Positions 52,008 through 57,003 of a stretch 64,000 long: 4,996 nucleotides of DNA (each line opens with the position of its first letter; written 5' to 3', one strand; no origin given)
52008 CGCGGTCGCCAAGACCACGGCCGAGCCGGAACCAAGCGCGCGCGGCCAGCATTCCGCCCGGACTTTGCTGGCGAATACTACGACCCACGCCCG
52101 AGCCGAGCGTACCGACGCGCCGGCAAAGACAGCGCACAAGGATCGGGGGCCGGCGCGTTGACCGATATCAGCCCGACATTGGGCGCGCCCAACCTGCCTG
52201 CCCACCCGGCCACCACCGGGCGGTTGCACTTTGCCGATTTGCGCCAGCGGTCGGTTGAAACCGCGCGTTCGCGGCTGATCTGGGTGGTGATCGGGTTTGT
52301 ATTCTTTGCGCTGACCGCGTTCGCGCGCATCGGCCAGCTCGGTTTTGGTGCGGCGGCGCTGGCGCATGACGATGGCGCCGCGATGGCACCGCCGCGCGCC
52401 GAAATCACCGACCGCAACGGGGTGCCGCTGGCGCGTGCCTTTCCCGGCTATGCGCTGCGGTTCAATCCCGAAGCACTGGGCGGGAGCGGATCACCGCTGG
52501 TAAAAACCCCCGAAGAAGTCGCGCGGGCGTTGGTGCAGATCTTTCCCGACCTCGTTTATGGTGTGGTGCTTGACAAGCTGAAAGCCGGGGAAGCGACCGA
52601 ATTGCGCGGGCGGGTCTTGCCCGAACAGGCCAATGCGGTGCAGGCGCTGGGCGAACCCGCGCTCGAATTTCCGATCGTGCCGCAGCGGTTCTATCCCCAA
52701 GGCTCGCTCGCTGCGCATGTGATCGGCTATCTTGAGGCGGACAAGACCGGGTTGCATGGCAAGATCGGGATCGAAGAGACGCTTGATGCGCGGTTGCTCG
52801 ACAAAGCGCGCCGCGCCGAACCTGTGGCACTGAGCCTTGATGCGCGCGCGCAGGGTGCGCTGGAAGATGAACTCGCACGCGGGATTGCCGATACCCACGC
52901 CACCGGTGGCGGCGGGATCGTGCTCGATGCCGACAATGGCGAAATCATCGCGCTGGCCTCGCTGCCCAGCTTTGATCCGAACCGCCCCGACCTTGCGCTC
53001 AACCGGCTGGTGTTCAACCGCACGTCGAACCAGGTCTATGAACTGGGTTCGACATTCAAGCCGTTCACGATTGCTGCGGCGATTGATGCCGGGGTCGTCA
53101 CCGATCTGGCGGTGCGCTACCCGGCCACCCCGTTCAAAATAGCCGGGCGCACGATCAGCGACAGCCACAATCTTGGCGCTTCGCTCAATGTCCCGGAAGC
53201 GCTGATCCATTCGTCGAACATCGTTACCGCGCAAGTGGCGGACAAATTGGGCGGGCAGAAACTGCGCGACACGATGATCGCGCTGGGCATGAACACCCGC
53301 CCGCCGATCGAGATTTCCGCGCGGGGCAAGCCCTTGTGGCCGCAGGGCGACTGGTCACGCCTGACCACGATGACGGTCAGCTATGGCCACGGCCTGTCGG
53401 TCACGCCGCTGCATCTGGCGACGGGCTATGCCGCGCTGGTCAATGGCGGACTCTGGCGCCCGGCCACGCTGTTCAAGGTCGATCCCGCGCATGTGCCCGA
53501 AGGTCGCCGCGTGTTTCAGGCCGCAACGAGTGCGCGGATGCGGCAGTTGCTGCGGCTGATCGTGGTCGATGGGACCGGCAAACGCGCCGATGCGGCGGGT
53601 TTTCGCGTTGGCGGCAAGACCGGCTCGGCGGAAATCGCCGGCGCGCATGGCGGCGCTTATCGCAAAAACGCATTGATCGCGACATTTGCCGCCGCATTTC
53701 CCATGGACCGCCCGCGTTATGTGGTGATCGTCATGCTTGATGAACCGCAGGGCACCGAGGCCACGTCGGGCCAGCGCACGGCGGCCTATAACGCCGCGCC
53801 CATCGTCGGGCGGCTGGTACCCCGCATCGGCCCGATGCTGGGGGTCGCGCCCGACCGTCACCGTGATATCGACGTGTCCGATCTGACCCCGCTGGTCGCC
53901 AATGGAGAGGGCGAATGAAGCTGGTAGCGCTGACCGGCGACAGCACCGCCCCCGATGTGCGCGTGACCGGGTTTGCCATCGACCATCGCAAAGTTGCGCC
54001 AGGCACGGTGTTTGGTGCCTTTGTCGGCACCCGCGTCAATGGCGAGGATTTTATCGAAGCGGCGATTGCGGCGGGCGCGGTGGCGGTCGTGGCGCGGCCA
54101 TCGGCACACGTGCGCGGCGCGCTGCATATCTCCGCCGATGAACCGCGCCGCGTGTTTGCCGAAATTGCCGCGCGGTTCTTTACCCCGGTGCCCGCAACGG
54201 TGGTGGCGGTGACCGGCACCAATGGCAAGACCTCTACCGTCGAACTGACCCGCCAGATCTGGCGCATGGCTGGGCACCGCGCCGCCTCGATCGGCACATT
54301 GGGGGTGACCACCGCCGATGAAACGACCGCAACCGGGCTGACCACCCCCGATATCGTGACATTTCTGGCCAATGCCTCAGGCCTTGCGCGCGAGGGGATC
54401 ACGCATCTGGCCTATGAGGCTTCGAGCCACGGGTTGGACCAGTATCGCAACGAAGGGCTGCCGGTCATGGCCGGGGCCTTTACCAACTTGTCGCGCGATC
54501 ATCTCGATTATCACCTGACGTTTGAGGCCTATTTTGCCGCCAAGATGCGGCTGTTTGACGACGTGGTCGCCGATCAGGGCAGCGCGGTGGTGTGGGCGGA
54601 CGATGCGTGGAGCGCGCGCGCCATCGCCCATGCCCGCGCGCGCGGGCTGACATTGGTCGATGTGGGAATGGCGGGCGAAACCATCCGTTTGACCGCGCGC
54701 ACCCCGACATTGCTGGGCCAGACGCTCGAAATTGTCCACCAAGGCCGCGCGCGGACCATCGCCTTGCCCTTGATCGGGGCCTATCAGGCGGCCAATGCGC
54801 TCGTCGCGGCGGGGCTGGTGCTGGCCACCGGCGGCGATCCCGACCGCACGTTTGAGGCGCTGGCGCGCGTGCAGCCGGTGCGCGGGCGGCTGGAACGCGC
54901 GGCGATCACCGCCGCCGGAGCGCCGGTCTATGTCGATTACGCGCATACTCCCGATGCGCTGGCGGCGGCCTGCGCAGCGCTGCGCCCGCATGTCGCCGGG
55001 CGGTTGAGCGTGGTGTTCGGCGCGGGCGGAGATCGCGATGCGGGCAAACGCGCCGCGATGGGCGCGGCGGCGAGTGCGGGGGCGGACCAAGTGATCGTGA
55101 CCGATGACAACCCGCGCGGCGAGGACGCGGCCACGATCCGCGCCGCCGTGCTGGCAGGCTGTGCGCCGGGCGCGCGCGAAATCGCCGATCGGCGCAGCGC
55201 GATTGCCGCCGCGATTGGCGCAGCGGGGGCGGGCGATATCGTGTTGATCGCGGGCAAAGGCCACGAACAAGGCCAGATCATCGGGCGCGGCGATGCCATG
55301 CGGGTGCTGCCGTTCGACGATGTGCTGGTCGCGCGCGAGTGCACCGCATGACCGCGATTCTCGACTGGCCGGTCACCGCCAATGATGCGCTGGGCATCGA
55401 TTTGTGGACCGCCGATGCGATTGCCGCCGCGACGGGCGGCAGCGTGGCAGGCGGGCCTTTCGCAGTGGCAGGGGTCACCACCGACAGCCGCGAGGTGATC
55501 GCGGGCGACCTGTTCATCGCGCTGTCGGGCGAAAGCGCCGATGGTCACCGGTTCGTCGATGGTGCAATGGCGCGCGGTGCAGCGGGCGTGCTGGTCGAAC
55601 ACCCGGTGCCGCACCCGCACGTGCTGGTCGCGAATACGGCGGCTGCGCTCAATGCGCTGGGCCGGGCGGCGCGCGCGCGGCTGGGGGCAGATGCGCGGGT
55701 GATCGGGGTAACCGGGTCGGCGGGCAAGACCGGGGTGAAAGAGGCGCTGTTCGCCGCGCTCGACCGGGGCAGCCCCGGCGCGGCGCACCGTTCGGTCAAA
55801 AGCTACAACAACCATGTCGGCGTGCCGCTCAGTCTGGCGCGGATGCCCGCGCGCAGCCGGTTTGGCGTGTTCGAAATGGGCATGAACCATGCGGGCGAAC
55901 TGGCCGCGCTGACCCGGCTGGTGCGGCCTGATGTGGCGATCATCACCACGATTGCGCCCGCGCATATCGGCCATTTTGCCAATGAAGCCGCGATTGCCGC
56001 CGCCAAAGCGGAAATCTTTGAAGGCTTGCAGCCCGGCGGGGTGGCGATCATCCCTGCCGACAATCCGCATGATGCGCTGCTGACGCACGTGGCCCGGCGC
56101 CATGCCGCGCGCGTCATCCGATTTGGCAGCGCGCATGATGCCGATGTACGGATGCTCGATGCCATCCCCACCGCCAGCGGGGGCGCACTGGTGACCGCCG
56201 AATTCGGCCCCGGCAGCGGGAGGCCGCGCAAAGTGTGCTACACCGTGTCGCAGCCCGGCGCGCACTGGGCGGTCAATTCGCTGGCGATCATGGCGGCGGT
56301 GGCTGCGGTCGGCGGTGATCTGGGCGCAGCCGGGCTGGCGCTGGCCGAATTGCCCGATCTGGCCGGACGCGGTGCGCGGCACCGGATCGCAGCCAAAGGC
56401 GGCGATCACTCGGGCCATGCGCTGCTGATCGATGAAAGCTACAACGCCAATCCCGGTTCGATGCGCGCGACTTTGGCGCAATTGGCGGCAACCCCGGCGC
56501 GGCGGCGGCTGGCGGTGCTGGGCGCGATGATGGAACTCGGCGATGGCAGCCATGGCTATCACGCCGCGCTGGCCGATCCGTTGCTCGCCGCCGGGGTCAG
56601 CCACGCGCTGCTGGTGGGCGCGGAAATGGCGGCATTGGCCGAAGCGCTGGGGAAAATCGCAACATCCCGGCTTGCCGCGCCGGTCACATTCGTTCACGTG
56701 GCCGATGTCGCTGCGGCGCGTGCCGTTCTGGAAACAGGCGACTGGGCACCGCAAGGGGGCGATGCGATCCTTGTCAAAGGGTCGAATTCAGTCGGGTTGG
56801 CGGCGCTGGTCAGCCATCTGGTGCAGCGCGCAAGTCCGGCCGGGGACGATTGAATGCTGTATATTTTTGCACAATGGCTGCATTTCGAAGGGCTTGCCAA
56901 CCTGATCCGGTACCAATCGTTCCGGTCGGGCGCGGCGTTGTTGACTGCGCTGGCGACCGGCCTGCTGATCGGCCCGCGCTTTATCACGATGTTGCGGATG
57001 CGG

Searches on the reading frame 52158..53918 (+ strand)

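Call 88: search_protein_families(library=pfam, proteins=[window:52158-53918:+], max_evalue=0.00001)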
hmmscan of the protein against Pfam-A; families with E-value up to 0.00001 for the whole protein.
window:52158-53918:+ (586 aa): 2 families
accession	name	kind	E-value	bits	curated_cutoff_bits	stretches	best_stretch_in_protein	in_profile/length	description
PF00905.27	Transpeptidase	-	1.8e-52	178.8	22.1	1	253-543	3-293/299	Penicillin binding protein transpeptidase domain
PF03717.20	PBP_dimer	-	8.5e-11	43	24.4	1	77-213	3-158/180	Penicillin-binding Protein dimerisation domain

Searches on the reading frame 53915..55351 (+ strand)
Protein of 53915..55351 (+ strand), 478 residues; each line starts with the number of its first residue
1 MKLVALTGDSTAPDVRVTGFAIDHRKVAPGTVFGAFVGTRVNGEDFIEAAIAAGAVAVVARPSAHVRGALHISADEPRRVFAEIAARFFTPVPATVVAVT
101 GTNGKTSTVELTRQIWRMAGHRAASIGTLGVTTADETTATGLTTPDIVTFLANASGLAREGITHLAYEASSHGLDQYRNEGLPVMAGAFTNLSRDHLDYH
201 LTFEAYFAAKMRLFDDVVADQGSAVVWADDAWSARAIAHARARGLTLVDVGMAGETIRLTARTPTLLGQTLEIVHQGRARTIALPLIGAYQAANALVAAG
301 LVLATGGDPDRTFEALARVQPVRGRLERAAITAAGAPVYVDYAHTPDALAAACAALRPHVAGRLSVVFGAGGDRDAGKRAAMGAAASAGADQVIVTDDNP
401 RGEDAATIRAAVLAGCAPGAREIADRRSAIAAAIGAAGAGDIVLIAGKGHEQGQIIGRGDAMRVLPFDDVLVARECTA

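Call 88: search_protein_families(library=pfam, proteins=[window:53915-55351:+], max_evalue=0.00001)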
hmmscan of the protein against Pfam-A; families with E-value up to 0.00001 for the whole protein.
window:53915-55351:+ (478 aa): 3 families
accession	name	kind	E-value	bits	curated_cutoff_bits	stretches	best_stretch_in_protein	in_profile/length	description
PF08245.18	Mur_ligase_M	-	4.1e-43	148.1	24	1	99-301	1-199/200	Mur ligase middle domain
PF02875.26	Mur_ligase_C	-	6.5e-29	101.8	28.4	1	324-449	1-127/127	Mur ligase, glutamate ligase domain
PF01225.30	Mur_ligase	-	5.4e-06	27.1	21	0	17-67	2-57/95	Mur ligase family, catalytic domain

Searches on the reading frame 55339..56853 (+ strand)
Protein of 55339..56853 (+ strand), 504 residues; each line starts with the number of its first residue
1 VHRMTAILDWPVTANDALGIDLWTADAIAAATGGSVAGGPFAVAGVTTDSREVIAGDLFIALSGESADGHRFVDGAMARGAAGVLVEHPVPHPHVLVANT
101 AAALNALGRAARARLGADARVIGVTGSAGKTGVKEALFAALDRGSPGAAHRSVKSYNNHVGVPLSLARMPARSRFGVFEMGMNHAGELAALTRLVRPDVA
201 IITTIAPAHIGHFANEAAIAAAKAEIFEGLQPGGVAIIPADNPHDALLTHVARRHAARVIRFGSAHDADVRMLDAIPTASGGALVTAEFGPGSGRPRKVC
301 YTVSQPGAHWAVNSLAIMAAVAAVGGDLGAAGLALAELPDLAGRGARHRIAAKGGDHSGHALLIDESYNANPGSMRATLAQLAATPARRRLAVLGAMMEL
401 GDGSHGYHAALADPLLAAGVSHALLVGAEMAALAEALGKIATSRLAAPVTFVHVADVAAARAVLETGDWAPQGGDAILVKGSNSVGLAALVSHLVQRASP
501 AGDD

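Call 88: search_protein_families(library=pfam, proteins=[window:55339-56853:+], max_evalue=0.00001)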
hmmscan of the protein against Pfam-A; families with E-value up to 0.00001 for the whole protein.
window:55339-56853:+ (504 aa): 3 families
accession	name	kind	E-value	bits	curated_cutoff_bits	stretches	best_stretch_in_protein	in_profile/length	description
PF08245.18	Mur_ligase_M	-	6.9e-38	131.1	24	1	124-320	1-199/200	Mur ligase middle domain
PF02875.26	Mur_ligase_C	-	1.9e-13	51.8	28.4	1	360-482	11-126/127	Mur ligase, glutamate ligase domain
PF01225.30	Mur_ligase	-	1e-07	32.6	21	1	43-90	2-54/95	Mur ligase family, catalytic domain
